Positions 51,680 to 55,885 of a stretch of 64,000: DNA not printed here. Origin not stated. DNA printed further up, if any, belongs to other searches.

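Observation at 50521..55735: Coupled DUF4143 AAA+ ATPase and a 1301-aa NACHT/STAND NTPase with a nuclease-like domain at the C-terminus: candidate undescribed two-gene defence module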

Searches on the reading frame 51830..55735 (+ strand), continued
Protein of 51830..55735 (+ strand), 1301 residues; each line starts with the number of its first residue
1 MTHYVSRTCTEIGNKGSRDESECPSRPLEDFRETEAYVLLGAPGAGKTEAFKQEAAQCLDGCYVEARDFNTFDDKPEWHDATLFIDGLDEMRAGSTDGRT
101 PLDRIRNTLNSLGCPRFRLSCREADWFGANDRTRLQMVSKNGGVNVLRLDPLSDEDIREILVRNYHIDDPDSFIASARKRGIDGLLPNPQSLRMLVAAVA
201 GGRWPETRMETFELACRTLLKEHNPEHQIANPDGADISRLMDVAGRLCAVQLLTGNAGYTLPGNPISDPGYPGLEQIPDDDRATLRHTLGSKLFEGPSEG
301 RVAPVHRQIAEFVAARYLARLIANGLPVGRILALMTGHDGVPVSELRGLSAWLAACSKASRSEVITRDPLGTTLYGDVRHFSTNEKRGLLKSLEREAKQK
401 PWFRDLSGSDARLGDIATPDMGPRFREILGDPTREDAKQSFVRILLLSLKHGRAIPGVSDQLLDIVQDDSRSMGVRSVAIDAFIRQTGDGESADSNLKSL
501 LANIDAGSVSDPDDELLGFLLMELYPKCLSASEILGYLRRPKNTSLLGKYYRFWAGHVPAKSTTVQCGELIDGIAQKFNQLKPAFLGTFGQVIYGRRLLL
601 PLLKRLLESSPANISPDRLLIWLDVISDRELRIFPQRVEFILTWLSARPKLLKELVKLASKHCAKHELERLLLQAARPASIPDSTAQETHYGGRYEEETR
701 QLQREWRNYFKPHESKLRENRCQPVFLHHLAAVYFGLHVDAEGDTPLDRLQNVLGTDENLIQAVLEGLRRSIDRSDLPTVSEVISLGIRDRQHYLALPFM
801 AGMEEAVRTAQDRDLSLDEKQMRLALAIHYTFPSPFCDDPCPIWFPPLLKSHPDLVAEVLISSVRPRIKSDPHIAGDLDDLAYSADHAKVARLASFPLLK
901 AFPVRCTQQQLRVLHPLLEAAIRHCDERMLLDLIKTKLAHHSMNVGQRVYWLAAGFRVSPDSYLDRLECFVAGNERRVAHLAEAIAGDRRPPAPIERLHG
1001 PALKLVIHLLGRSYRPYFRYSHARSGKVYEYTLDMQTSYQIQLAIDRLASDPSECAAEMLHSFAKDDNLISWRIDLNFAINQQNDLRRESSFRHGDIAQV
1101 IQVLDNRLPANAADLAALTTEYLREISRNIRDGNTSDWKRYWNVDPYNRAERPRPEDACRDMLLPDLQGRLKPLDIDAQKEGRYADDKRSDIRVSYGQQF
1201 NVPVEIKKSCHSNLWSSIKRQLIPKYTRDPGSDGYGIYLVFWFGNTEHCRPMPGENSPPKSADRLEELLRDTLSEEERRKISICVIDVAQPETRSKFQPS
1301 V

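Call 32: search_dna_similar(query=window:51830-55735:+, collection=plasmids, mode=protein, max_rows=25)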
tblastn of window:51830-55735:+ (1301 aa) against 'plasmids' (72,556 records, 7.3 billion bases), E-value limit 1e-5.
Records with a match: 56; places in all: 58; records where one place covers at least 80% of the query: 4.
Best place of each record, by identity: <60% 56.
By first word of the organism name: Rhizobium 11; Bradyrhizobium 5; Agrobacterium 5; Vibrio 4; Sinorhizobium 4; Rhodococcus 3; Pantoea 2; Burkholderia 2; Sulfitobacter 2; Azospirillum 2; and 16 more.
By predicted mobility (MOB-suite, as given by PLSDB): conjugative 31; non-mobilizable 17; mobilizable 8.
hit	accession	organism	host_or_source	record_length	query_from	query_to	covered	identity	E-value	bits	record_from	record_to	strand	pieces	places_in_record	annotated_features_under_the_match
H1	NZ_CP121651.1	Bradyrhizobium sp. CB82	Stylosanthes guianensis,cell culture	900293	16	1289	89%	29.7%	6e-55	415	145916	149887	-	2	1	hypothetical protein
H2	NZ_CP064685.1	Bradyrhizobium sp. CW1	Acmispon strigosus,cell culture,bulk ...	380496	1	1289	88%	29.7%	1e-59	421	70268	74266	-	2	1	hypothetical protein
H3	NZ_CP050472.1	Vibrio campbellii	single cell,seawater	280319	13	1298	86%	27.7%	9e-56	403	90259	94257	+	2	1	hypothetical protein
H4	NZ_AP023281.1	Agrobacterium vitis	Vitis vinifera,grapevine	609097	21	1292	79%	29.1%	3e-49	323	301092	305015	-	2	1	hypothetical protein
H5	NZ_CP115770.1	Paracoccus sediminicola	cell culture,sediment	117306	38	1291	82%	26.9%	2e-34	259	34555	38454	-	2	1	hypothetical protein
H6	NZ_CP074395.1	Agrobacterium salinitolerans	Cotton,tiaaue sample,root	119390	18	1296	60%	32.8%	1e-44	312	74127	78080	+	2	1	hypothetical protein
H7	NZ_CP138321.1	Agrobacterium fabrum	Blueberry,Crown gall tissues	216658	20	1301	60%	33.0%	4e-47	331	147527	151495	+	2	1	hypothetical protein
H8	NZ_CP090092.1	Rhizobium leguminosarum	Galega,Cell culture,Plant nodule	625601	18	1298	59%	32.7%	5e-48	320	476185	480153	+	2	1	hypothetical protein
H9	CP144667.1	Agrobacterium tumefaciens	Sedum,cell culture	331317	20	1300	57%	33.5%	2e-44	337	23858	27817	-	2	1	hypothetical protein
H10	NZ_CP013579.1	Rhizobium phaseoli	Phaseolus vulgaris,Whole ...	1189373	20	1296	57%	33.3%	3e-42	306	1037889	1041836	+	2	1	record has no annotation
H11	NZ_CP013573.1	Rhizobium phaseoli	Phaseolus vulgaris,Whole ...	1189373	20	1296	57%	33.3%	3e-42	306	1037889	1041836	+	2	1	record has no annotation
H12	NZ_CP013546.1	Rhizobium phaseoli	Phaseolus vulgaris,Whole ...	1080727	20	1296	57%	33.3%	5e-42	306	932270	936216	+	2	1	record has no annotation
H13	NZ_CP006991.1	Rhizobium etli bv. mimosae str. IE4771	Phaseolus vulgaris,whole organism,nodule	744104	20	1291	59%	32.0%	9e-42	305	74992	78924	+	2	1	hypothetical protein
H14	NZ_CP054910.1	Pantoea ananatis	-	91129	21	1297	54%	33.8%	2e-52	365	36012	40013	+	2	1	hypothetical protein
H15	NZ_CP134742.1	Pantoea agglomerans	cell culture,Water from creek adjacent ...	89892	28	1289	52%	34.6%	1e-53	372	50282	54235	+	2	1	hypothetical protein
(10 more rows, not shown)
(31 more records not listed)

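Call 33: get_annotated_region(hit=H14, flank=4000)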
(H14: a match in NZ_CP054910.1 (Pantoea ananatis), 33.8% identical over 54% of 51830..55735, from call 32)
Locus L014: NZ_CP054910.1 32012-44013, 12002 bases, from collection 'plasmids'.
description: Pantoea ananatis strain FDAARGOS_680 plasmid unnamed2, complete sequence
organism: Pantoea ananatis (NCBI taxid 553)
taxonomy: Bacteria; Pseudomonadota; Gammaproteobacteria; Enterobacterales; Erwiniaceae; Pantoea; Pantoea ananatis
host: -; source: -; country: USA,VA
typing (MOB-suite, as given by PLSDB): conjugative; relaxase MOBF; mating-pair formation MPF_F
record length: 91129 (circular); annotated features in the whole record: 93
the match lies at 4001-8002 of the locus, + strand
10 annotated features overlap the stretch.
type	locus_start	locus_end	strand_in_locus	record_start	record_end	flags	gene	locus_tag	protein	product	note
CDS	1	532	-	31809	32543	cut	-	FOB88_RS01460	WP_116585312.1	tyrosine-type recombinase/integrase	GO:0015074 - DNA integration [Evidence IEA]; GO:0006310 - DNA recombination [Evidence IEA]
CDS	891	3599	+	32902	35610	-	-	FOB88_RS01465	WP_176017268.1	TrlF family AAA-like ATPase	-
CDS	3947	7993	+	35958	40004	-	-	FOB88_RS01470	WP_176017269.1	hypothetical protein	-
CDS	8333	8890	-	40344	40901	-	-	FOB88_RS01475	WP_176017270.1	DNA-binding protein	-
CDS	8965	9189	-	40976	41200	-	-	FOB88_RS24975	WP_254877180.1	hypothetical protein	-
CDS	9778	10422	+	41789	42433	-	-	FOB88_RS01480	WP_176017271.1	ParA family protein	-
CDS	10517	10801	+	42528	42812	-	-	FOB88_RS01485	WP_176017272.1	molecular chaperone GroEL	-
CDS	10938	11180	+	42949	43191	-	-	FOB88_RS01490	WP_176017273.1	hypothetical protein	-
CDS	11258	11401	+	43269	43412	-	-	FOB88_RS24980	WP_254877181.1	hypothetical protein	-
CDS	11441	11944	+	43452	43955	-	-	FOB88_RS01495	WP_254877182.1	hypothetical protein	-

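Call 34: get_annotated_region(hit=H3, flank=4000)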
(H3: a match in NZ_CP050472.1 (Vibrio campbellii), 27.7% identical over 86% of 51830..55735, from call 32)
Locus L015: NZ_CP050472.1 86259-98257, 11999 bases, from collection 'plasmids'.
description: Vibrio campbellii strain LJC013 plasmid unnamed1, complete sequence
organism: Vibrio campbellii (NCBI taxid 680)
taxonomy: Bacteria; Pseudomonadota; Gammaproteobacteria; Vibrionales; Vibrionaceae; Vibrio; Vibrio campbellii
host: -; source: single cell,seawater; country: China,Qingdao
typing (MOB-suite, as given by PLSDB): non-mobilizable; replicon rep_cluster_273
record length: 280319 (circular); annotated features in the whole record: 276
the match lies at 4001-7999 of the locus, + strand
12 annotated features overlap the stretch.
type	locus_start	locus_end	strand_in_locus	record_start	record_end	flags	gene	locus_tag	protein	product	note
CDS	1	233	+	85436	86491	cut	-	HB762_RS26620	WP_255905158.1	hypothetical protein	-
CDS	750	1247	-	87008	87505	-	-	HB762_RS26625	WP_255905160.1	DUF3592 domain-containing protein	-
CDS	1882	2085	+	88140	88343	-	-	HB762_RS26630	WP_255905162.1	hypothetical protein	-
CDS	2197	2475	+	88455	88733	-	-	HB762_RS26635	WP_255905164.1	hypothetical protein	-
CDS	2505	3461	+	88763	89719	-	-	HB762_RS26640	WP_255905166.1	hypothetical protein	-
CDS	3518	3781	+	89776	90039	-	-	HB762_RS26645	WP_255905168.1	hypothetical protein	-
CDS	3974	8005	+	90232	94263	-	-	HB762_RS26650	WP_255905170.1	hypothetical protein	-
CDS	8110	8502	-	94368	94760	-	-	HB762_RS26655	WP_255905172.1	ProQ/FINO family protein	-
CDS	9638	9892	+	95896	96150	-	-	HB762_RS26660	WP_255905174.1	hypothetical protein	-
CDS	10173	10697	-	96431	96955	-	-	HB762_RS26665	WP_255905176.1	hypothetical protein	-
CDS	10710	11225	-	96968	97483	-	-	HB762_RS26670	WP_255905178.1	hypothetical protein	-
CDS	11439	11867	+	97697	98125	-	-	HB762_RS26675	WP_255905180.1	hypothetical protein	-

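Call 35: get_annotated_region(hit=H1, flank=4000)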
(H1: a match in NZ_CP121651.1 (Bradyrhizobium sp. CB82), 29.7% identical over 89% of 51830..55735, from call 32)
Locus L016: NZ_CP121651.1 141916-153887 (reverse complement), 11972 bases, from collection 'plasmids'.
description: Bradyrhizobium sp. CB82 plasmid pCB82_1, complete sequence
organism: Bradyrhizobium sp. CB82 (NCBI taxid 3039159)
taxonomy: Bacteria; Pseudomonadota; Alphaproteobacteria; Hyphomicrobiales; Nitrobacteraceae; Bradyrhizobium; Bradyrhizobium sp. CB82
host: -; source: Stylosanthes guianensis,cell culture; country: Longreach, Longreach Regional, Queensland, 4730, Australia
typing (MOB-suite, as given by PLSDB): conjugative; replicon rep_cluster_506; relaxase MOBP; mating-pair formation MPF_T
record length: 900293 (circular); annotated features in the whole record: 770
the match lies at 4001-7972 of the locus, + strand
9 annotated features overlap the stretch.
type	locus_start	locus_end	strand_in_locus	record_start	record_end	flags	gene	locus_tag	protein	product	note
CDS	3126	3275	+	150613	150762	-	-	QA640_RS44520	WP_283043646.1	hypothetical protein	-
CDS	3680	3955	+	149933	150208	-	-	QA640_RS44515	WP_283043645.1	DUF6680 family protein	-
CDS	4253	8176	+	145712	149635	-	-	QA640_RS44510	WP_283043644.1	hypothetical protein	-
CDS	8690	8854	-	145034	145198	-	-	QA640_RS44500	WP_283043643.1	hypothetical protein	-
CDS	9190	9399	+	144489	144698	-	-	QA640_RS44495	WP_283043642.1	hypothetical protein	-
CDS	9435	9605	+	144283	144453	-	-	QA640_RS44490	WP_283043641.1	hypothetical protein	-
CDS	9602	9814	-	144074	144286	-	-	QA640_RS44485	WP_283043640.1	hypothetical protein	-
CDS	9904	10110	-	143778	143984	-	-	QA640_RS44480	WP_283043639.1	hypothetical protein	-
CDS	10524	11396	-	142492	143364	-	-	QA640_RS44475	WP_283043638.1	ABC transporter substrate-binding protein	-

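Call 51: search_protein_families(library=ncbifam, proteins=[L014:3947-7993:+, L015:3974-8005:+, L016:4253-8176:+], max_evalue=0.001)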
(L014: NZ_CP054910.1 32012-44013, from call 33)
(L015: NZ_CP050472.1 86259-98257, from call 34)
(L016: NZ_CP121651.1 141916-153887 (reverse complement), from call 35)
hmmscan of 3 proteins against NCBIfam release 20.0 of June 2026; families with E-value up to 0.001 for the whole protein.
L014:3947-7993:+ (1348 aa): 2 families
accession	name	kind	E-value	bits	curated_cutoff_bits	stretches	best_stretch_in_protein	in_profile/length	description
NF058535.1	antiphage_EruA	equivalog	1.5e-231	772.1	1000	1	24-1344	16-1318/1318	NACHT domain-containing antiphage protein EruA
NF058534.1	antiphage_HyoA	equivalog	5.7e-26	90.5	1200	1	135-477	197-538/1430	NACHT domain-containing antiphage protein HyoA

L015:3974-8005:+ (1343 aa): 2 families
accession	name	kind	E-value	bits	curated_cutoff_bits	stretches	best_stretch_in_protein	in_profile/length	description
NF058535.1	antiphage_EruA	equivalog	5e-233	777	1000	1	21-1332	19-1318/1318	NACHT domain-containing antiphage protein EruA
NF058534.1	antiphage_HyoA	equivalog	9.6e-38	129.5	1200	1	135-1288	201-1380/1430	NACHT domain-containing antiphage protein HyoA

L016:4253-8176:+ (1307 aa): 2 families
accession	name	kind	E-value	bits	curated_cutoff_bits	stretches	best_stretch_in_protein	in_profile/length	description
NF058535.1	antiphage_EruA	equivalog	0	1034.8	1000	1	2-1240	93-1318/1318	NACHT domain-containing antiphage protein EruA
NF058534.1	antiphage_HyoA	equivalog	1e-33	116.1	1200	1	41-918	200-1099/1430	NACHT domain-containing antiphage protein HyoA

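Call 54: find_related_loci(query=A2, collection=metagenome_contigs, flank=5000)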
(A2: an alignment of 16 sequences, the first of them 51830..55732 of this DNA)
Query A2 (1301 aa) in metagenome_contigs; peptide patterns used: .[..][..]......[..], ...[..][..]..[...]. (x = any residue, [..] = any of these).
600 stretches matched a pattern (row limit reached: there are more); 237 encode a relative of the query (tblastn E <= 1e-3); the best 80 are kept; 79 distinct loci.
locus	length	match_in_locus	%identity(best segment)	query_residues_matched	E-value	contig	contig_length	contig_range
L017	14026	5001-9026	51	1-1291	0e+0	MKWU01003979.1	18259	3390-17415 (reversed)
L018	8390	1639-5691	43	1-1291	0e+0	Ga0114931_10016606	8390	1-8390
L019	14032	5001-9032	39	5-1291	0e+0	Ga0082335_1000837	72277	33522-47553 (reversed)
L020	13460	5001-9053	39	5-1289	0e+0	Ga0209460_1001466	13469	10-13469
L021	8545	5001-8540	40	1-1121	0e+0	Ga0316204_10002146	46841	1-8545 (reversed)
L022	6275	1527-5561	38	2-1289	0e+0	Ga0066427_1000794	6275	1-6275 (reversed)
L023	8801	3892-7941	40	5-1289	0e+0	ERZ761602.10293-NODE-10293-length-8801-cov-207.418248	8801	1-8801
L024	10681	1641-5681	38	5-1291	0e+0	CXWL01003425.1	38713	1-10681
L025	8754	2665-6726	39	5-1291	0e+0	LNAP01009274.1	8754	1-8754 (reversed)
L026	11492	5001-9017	38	7-1291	0e+0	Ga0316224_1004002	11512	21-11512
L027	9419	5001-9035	36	2-1291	0e+0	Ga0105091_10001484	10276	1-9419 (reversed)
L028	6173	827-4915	36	1-1294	0e+0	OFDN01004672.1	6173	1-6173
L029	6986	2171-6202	35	1-1293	0e+0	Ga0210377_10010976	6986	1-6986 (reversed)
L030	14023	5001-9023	37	4-1293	0e+0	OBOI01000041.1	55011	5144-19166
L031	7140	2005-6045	34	1-1291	0e+0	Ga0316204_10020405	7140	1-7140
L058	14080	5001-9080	45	1-1301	6e-155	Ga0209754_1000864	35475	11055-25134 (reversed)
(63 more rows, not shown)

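Call 60: find_related_loci(query=A2, collection=viral_contigs, flank=5000)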
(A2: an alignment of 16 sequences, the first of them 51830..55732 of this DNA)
Query A2 (1301 aa) in viral_contigs; peptide patterns used: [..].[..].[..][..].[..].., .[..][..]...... (x = any residue, [..] = any of these).
81 stretches matched a pattern; 1 encode a relative of the query (tblastn E <= 1e-3); 1 distinct loci.
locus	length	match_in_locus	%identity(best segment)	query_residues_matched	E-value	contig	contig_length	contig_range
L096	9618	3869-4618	38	1041-1289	7e-44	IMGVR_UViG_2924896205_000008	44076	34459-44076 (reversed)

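Call 71: search_protein_families(library=pfam, proteins=[L096:567-1070:+, L096:1398-2378:+, L096:2360-4663:+, L096:4676-6280:+, L096:6661-7128:+, L096:7228-7818:-], max_evalue=0.001)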
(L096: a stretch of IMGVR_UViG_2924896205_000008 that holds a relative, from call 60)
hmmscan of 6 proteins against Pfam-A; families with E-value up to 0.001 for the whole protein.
L096:567-1070:+ (167 aa): 1 family
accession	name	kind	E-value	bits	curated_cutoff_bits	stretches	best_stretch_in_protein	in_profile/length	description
PF03400.19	DDE_Tnp_IS1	-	2.3e-78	261.3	24.1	1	37-167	1-131/131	IS1 transposase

L096:1398-2378:+ (326 aa): 3 families
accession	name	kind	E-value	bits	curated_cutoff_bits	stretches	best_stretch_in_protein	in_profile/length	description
PF01609.27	DDE_Tnp_1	-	1.6e-35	123.1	23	1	138-312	5-200/200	Transposase DDE domain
PF05598.16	DUF772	-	3.3e-21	75.5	23.1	1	51-124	1-73/74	Transposase domain (DUF772)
PF13612.12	DDE_Tnp_1_3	-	3e-05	24.5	27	1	139-242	7-110/155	Transposase DDE domain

L096:2360-4663:+ (767 aa): 0 families

L096:4676-6280:+ (534 aa): 1 family
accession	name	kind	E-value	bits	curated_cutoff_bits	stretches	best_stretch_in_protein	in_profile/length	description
PF18733.6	HEPN_LA2681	-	8.2e-41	140.1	27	1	307-510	8-204/204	LA2681-like HEPN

L096:6661-7128:+ (155 aa): 0 families

L096:7228-7818:- (196 aa): 2 families
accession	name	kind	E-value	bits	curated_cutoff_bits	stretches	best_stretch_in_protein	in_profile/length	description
PF00239.26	Resolvase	-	6.3e-51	172.7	23.3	1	15-147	2-144/145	Resolvase, N terminal domain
PF02796.21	HTH_7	-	3.5e-12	46.7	23.8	1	150-193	1-44/45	Helix-turn-helix domain of resolvase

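Call 72: search_protein_families(library=ncbifam, proteins=[L096:1398-2378:+, L096:2360-4663:+, L096:4676-6280:+], max_evalue=0.001)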
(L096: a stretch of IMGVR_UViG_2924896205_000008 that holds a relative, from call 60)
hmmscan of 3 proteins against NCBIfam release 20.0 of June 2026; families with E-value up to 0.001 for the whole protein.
L096:1398-2378:+ (326 aa): 8 families
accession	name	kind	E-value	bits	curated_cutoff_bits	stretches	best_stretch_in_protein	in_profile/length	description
NF033581.1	transpos_IS5_4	equivalog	5.8e-110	367.1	140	1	24-313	1-285/285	IS5 family transposase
NF033551.1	transpos_IS1182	equivalog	4.6e-36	124.7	270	3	29-157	28-156/488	IS1182 family transposase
NF033593.1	transpos_ISNCY_1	equivalog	6.7e-18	64.6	325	2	27-150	18-143/444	ISNCY family transposase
NF033578.1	transpos_IS5_1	equivalog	3.4e-17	62.7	275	2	25-148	19-145/419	IS5 family transposase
NF033579.1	transpos_IS5_2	equivalog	2.7e-13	50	140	1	48-288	35-264/289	IS5 family transposase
NF033580.1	transpos_IS5_3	equivalog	1.7e-12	47.4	110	1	97-255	53-212/258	IS5 family transposase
NF033520.1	transpos_IS982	equivalog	2.2e-11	43.8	130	1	111-293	38-222/243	IS982 family transposase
NF033592.1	transpos_IS4_1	equivalog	1.8e-07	30.6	115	1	100-274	64-238/332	IS4 family transposase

L096:2360-4663:+ (767 aa): 2 families
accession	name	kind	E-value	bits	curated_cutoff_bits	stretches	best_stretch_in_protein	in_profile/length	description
NF058535.1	antiphage_EruA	equivalog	1.8e-155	520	1000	1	53-753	635-1318/1318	NACHT domain-containing antiphage protein EruA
NF058534.1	antiphage_HyoA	equivalog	2e-17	62.2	1200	1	351-752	1021-1427/1430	NACHT domain-containing antiphage protein HyoA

L096:4676-6280:+ (534 aa): 0 families
